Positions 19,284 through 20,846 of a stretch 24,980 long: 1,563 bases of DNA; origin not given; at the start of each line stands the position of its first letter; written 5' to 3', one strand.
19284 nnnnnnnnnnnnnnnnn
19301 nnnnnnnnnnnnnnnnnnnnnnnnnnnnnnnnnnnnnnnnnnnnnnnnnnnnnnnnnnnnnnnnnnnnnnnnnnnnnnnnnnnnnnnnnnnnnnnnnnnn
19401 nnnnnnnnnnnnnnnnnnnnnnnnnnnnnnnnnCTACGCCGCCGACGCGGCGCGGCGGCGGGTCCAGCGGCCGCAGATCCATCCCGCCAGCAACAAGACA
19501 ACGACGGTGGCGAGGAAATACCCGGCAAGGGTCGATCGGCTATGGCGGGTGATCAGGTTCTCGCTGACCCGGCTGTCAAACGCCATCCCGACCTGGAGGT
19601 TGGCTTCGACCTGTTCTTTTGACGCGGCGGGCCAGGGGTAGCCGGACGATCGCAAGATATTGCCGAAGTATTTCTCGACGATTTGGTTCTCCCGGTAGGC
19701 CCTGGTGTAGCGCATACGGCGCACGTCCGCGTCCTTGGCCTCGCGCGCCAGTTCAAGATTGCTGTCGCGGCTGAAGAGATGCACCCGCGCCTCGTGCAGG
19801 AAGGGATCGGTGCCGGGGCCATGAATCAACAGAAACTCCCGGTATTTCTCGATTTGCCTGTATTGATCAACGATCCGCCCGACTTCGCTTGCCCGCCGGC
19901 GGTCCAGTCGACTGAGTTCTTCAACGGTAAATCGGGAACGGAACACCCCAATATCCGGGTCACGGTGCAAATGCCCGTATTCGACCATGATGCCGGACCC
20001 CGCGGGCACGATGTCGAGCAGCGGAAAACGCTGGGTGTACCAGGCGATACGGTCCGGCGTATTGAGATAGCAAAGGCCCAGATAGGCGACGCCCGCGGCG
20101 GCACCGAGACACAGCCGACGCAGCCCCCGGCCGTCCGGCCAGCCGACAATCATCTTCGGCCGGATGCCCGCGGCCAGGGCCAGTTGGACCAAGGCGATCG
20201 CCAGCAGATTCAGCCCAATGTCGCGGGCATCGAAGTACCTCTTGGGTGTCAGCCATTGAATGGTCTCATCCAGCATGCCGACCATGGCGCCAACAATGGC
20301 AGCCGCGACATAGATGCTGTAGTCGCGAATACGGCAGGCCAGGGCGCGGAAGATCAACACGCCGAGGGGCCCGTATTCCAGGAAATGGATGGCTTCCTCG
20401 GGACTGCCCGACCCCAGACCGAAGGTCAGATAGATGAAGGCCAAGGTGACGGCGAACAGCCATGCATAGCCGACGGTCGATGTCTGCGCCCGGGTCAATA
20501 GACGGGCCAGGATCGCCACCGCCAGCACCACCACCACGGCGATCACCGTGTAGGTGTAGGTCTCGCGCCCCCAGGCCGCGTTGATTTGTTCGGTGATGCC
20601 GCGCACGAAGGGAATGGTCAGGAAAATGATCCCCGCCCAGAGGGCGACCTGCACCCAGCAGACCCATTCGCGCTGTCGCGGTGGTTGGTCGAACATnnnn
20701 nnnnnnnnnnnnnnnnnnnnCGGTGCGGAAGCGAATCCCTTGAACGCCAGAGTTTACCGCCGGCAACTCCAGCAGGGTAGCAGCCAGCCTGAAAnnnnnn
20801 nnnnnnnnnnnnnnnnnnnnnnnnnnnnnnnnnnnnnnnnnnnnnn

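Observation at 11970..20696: Nine co-directional, tightly spaced genes with no known pathway assignment: hydrolases, a redox pair and three membrane proteins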

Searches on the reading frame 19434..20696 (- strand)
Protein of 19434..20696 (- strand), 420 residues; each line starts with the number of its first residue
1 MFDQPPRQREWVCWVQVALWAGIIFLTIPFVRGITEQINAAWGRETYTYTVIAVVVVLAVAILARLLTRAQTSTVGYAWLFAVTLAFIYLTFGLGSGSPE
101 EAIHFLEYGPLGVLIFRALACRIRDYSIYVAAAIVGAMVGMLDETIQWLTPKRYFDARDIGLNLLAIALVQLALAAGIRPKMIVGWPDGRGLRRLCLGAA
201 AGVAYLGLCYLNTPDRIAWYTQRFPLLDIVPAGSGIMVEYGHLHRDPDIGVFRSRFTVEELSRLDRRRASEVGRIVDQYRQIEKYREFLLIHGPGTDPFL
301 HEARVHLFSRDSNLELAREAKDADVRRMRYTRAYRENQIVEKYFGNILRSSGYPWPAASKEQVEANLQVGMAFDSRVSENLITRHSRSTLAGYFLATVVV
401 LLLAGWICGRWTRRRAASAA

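Call 6: search_protein_families(library=pfam, proteins=[window:19434-20696:-], max_evalue=0.01)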
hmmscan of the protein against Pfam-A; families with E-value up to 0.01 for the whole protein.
window:19434-20696:- (420 aa): 1 family
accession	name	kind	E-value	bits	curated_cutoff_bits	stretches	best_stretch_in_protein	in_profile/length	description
PF04892.17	VanZ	-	1.1e-07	32.9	30.1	1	88-169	55-117/126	VanZ like family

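Call 7: search_protein_families(library=ncbifam, proteins=[window:19434-20696:-], max_evalue=0.01)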
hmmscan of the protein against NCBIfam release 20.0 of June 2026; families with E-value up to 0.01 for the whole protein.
window:19434-20696:- (420 aa): 1 family
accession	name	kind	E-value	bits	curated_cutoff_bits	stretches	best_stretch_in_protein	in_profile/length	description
NF037970.1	vanZ_1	subfamily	3.3e-08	34.1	20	1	101-161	43-103/109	VanZ family protein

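Call 54: find_homologous_proteins(query=window:19434-20696:-, max_evalue=0.001)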
Query window:19434-20696:- (420 aa): 245 proteins with E <= 0.001 among 8000 candidates; the best 120 are listed.
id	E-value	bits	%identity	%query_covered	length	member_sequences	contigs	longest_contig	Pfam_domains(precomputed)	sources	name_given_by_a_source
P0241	8.0e-257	870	100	93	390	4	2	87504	PF04892.18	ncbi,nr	ncbi:MAG: VanZ family protein [Alphaproteobacteria bacterium]|nr:VanZ family protein [Alphaproteobac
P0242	4.6e-148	512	56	98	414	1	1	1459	PF04892.18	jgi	jgi:hypothetical protein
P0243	5.7e-147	508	57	98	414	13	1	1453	PF04892.18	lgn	-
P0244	8.8e-147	508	56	99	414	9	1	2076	PF04892.18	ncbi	-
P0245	3.1e-146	506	56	98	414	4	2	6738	PF04892.18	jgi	jgi:hypothetical protein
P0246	1.3e-145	504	56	94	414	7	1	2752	PF04892.18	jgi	-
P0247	6.6e-143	495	55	98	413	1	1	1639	PF04892.18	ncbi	-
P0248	2.9e-142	493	54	99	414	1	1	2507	PF04892.18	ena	-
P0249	8.8e-142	491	55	99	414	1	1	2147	PF04892.18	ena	-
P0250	2.2e-141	490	54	98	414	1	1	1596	PF04892.18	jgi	jgi:hypothetical protein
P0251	1.9e-140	487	54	98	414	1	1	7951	PF04892.18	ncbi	-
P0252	2.0e-140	487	54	98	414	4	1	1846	PF04892.18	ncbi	-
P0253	3.1e-140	486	54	93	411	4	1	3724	PF04892.18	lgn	-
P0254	5.8e-140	485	54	98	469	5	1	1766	PF04892.18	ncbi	-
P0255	6.1e-140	485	56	92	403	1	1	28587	PF04892.18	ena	-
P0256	8.2e-140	485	53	99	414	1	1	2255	PF04892.18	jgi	-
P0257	9.0e-140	485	53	94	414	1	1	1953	PF04892.18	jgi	jgi:hypothetical protein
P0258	1.1e-139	484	54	98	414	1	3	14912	PF04892.18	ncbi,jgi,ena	-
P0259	4.0e-139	482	53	99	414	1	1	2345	PF04892.18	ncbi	-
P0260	5.4e-139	482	53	100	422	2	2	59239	PF04892.18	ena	-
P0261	6.3e-139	482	53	99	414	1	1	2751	PF04892.18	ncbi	-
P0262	9.3e-138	478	54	98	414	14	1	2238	PF04892.18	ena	-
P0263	1.0e-136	474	52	95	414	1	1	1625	PF04892.18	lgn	-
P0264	1.9e-136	474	53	98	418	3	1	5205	PF04892.18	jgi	jgi:hypothetical protein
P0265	6.2e-136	472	53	99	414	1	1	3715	PF04892.18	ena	-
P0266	7.0e-136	472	53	98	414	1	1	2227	PF04892.18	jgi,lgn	jgi:hypothetical protein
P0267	6.2e-135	469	54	91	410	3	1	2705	PF04892.18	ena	-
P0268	1.3e-133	464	55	90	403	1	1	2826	PF04892.18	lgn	-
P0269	9.5e-132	458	52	95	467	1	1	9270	PF04892.18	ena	-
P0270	1.0e-131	458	52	98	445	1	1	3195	PF04892.18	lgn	-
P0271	2.0e-131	457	52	94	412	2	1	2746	PF04892.18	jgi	jgi:hypothetical protein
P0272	6.0e-131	456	52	95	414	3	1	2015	PF04892.18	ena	-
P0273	1.1e-130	455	54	92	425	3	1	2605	PF04892.18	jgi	jgi:hypothetical protein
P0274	1.9e-130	454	54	92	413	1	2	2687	PF04892.18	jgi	jgi:hypothetical protein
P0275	6.8e-130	452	51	98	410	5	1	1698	PF04892.18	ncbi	-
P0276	9.2e-130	452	52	100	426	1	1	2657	PF04892.18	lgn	-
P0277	1.5e-128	448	52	96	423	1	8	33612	PF04892.18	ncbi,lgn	-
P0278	2.5e-127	444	50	98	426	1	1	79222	PF04892.18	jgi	jgi:hypothetical protein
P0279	2.6e-126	440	52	92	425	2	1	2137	PF04892.18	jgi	jgi:hypothetical protein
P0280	5.5e-126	439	52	91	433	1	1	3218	PF04892.18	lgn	-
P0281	2.4e-124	434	52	91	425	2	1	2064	PF04892.18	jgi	jgi:hypothetical protein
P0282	1.0e-123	432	52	92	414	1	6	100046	PF04892.18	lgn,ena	-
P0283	1.1e-123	432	49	99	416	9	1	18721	PF04892.18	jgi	jgi:hypothetical protein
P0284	2.3e-123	431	50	98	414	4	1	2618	PF04892.18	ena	-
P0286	5.5e-123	429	50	99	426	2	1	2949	PF04892.18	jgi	-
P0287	1.8e-122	428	50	99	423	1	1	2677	PF04892.18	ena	-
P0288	3.2e-122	427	50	99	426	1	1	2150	PF04892.18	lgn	-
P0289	4.0e-122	426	47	99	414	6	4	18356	PF04892.18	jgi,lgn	jgi:hypothetical protein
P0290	7.3e-122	426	49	100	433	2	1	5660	PF04892.18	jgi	jgi:hypothetical protein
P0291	1.3e-121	425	49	100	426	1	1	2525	PF04892.18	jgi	-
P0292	4.1e-121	423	49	98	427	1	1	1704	PF04892.18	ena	-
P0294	4.7e-120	420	49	98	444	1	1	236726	PF04892.18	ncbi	-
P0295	6.6e-120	419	50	96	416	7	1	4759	PF04892.18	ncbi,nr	ncbi:MAG: VanZ family protein [Alphaproteobacteria bacterium]|nr:VanZ family protein [Alphaproteobac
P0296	4.1e-119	417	48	100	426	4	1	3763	PF04892.18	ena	-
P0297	8.7e-119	415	50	98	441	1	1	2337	PF04892.18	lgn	-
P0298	3.6e-118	413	49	99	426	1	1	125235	PF04892.18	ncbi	-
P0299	5.9e-118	413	50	99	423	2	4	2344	PF04892.18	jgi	jgi:hypothetical protein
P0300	1.1e-117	412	50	99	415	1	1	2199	PF04892.18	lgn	-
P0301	7.1e-117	409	50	99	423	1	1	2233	PF04892.18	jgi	jgi:hypothetical protein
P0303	7.2e-116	406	50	95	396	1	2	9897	PF04892.18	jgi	jgi:hypothetical protein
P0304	1.2e-115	405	47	95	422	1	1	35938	PF04892.18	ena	-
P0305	6.9e-115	403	46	98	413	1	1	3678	PF04892.18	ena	-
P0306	3.6e-114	400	50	98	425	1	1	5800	PF04892.18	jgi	jgi:hypothetical protein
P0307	1.9e-112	395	45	98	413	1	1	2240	PF04892.18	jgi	jgi:hypothetical protein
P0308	2.3e-111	391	47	100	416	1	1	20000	PF04892.18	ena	-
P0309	8.5e-111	389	48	98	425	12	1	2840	PF04892.18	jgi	-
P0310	4.1e-109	384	44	95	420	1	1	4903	PF04892.18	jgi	jgi:hypothetical protein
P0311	6.2e-109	383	48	92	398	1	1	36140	PF04892.18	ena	-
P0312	4.0e-108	380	47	93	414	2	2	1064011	PF04892.18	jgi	-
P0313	7.7e-108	379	50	91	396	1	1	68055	PF04892.18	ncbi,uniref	ncbi:VanZ family protein [Roseovarius sp. D22-M7]|uniref:VanZ family protein n=1 Tax=Roseovarius sp.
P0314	1.0e-107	379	45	98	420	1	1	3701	PF04892.18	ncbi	-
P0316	1.5e-107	378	45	98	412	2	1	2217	PF04892.18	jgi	jgi:hypothetical protein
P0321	1.6e-105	372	47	96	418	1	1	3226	PF04892.18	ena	-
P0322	4.6e-105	370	44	99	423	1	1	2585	PF04892.18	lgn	-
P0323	6.1e-105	370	44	97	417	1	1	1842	PF04892.18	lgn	-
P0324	6.3e-105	370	43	96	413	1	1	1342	PF04892.18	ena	-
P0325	7.5e-105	370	49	92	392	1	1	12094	PF04892.18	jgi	jgi:hypothetical protein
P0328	3.3e-104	367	43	96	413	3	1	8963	PF04892.18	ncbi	-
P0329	3.6e-104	367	46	96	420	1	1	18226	PF04892.18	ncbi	-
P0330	2.5e-103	365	43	100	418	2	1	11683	PF04892.18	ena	-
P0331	3.0e-103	364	44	99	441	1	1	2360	PF04892.18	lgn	-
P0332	3.8e-103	364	44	94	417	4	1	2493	PF04892.18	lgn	-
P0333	4.8e-103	364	44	92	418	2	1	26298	PF04892.18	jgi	-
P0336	2.1e-102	361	43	98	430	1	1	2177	PF04892.18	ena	-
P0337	2.7e-102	361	42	96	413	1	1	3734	PF04892.18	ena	-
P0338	4.0e-102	361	44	92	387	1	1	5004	PF04892.18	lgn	-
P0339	1.3e-101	359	43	94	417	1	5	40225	PF04892.18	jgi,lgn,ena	-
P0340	1.5e-101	359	43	95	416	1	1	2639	PF04892.18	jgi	jgi:succinate dehydrogenase hydrophobic anchor subunit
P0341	2.9e-101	358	42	98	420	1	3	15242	PF04892.18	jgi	jgi:VanZ family protein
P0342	3.0e-101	358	46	97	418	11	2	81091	PF04892.18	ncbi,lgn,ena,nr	ncbi:MAG: VanZ family protein [Rhodospirillaceae bacterium]|nr:VanZ family protein [Rhodospirillacea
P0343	4.5e-101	357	42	96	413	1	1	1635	PF04892.18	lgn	-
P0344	8.4e-101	356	41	96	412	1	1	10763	PF04892.18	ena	-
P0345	9.6e-101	356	46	95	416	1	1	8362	PF04892.18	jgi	-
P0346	1.0e-100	356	44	93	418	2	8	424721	PF04892.18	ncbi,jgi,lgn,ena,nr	ncbi:hypothetical protein D3OALGA1CA_4367 [Olavius algarvensis associated proteobacterium Delta 3]|n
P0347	2.3e-100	355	44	96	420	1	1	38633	PF04892.18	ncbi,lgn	-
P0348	2.7e-100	355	43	98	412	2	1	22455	PF04892.18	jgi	jgi:hypothetical protein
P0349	2.8e-100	354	42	96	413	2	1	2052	PF04892.18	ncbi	-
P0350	3.2e-100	354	43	97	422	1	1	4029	PF04892.18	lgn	-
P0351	3.6e-100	354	56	73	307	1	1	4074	PF04892.18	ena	-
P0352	4.2e-100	354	44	98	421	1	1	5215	PF04892.18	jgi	jgi:hypothetical protein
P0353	4.5e-100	354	43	96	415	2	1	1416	PF04892.18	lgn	-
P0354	1.2e-99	352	45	90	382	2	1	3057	PF04892.18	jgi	jgi:VanZ family protein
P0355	1.4e-99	352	46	95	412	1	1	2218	PF04892.18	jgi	jgi:hypothetical protein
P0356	1.7e-99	352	45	93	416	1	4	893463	PF04892.18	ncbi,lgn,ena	-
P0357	3.9e-99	351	43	98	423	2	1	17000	PF04892.18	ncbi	ncbi:MAG: VanZ family protein [Kiloniellales bacterium]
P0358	8.4e-99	350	43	96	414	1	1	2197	PF04892.18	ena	-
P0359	1.1e-98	349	46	91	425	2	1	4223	PF04892.18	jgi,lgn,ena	-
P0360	2.4e-98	348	42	99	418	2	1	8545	PF04892.18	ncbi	-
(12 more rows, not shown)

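Call 55: find_encoding_contigs(protein=P0260, flank=6000, max_places=2)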
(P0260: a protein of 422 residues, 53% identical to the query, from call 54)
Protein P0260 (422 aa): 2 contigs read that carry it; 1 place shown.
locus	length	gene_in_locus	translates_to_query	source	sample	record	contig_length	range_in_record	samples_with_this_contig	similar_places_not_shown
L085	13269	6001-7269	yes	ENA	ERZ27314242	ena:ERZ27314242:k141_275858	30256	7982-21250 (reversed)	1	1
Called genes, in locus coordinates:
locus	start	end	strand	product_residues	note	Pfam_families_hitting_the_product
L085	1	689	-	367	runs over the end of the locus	PF13378:MR_MLE_C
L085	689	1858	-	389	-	PF04389:Peptidase_M28, PF01546:Peptidase_M20, PF07687:M20_dimer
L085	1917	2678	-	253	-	PF02463:SMC_N, PF09818:ABC_ATPase (faint), PF00005:ABC_tran, PF13304:AAA_21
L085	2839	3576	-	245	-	PF00528:BPD_transp_1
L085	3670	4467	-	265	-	PF00497:SBP_bac_3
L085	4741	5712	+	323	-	PF00392:GntR, PF07729:FCD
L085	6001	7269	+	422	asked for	PF04892:VanZ-LLP1 (weak)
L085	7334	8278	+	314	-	PF00149:Metallophos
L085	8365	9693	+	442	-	PF13000:Acatn, PF07690:MFS_1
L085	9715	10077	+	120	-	-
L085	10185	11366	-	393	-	PF22494:choice_anch_I (faint)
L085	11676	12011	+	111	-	-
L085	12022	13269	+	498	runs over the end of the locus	-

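Call 56: find_encoding_contigs(protein=P0294, flank=6000, max_places=2)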
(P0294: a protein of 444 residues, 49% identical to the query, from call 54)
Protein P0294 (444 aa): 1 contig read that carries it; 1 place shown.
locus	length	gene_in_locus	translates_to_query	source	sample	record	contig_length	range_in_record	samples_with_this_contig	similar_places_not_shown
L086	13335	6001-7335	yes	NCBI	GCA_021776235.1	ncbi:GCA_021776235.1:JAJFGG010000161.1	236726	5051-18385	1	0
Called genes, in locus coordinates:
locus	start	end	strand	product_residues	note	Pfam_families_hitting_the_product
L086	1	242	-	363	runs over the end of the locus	PF01547:SBP_bac_1, PF13416:SBP_bac_8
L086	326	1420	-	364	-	PF00005:ABC_tran, PF08402:TOBE_2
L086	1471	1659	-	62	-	-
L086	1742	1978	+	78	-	-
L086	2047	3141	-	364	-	PF01321:Creatinase_N, PF00557:Peptidase_M24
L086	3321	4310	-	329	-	PF24827:AstE_AspA_cat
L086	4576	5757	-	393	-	PF01321:Creatinase_N, PF00557:Peptidase_M24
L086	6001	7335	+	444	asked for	PF04892:VanZ-LLP1 (weak)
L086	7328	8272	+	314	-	PF00149:Metallophos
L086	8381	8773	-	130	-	-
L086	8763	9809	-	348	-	-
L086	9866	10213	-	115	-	-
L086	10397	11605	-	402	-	PF02746:MR_MLE_N, PF13378:MR_MLE_C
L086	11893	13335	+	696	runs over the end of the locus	PF05378:Hydant_A_N, PF01968:Hydantoinase_A, PF19278:Hydant_A_C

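Call 57: find_encoding_contigs(protein=P0313, flank=6000, max_places=2)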
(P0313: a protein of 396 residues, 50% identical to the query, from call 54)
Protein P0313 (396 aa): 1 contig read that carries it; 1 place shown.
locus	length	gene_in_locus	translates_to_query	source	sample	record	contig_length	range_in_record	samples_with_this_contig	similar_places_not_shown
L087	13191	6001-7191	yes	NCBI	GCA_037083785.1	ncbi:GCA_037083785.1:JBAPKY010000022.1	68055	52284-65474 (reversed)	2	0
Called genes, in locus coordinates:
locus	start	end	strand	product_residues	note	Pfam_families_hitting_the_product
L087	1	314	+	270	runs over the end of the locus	PF13501:SoxY, PF08770:SoxZ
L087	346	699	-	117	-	-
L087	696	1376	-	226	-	-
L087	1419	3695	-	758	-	PF13188:PAS_8 (faint), PF12860:PAS_7, PF00512:HisKA, PF02518:HATPase_c, PF00072:Response_reg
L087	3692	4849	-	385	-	PF08495:FIST, PF10442:FIST_C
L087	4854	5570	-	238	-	PF00072:Response_reg, PF00196:GerE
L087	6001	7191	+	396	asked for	PF04892:VanZ-LLP1 (weak)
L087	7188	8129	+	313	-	PF00149:Metallophos, PF12850:Metallophos_2 (faint)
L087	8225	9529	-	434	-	-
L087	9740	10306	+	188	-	PF00583:Acetyltransf_1 (weak)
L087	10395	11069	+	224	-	PF01965:DJ-1_PfpI, PF17124:ThiJ_like (faint)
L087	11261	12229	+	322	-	PF00491:Arginase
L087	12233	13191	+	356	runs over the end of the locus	PF01547:SBP_bac_1, PF13416:SBP_bac_8, PF13343:SBP_bac_6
